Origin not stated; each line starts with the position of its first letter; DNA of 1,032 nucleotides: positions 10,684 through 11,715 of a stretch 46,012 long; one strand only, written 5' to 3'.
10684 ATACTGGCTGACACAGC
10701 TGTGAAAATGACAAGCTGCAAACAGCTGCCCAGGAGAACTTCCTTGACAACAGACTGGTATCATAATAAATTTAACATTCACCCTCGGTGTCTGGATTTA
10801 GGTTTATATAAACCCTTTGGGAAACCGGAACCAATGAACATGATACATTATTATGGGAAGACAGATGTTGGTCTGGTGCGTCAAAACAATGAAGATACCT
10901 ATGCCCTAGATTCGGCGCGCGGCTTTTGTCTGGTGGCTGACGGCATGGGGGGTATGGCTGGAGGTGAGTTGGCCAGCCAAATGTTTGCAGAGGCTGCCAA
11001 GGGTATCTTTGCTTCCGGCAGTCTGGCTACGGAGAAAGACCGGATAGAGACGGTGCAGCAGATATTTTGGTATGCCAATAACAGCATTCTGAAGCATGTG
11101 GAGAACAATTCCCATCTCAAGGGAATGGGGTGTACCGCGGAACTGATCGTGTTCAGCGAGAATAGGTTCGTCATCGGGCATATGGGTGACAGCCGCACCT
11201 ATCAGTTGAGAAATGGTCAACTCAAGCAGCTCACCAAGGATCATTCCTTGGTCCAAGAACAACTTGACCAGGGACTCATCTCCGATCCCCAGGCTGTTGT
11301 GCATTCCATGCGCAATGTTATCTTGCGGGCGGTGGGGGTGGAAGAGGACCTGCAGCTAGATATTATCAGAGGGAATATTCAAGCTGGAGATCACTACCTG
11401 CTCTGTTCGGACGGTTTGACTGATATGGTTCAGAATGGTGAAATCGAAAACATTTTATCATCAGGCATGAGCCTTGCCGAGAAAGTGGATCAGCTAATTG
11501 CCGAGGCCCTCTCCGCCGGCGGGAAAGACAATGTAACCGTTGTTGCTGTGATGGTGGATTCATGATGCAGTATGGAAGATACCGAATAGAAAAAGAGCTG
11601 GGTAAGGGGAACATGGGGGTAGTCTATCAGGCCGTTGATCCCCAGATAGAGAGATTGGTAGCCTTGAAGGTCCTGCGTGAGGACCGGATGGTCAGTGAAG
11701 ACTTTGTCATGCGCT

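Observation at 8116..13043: Threonine-phosphorylation-type module (FHA-FHA, PP2C, Hanks kinase) wired directly to the orphan sheath gene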

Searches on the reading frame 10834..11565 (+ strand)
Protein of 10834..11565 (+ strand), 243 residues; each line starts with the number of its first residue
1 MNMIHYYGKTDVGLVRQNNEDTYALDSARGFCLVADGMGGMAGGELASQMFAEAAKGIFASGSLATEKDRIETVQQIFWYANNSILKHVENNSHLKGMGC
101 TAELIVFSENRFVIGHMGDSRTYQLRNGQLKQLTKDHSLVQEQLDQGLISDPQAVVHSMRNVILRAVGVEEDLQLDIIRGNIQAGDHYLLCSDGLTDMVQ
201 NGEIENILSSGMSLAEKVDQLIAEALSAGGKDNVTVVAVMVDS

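Call 78: search_protein_families(library=padloc, proteins=[window:10834-11565:+], max_evalue=0.001)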
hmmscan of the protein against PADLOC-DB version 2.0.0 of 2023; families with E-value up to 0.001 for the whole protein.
window:10834-11565:+ (243 aa): 1 family
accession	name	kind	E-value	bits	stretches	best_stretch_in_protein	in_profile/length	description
PDLC04518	PDC-M21C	-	5.5e-09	33.6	1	9-195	8-186/243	-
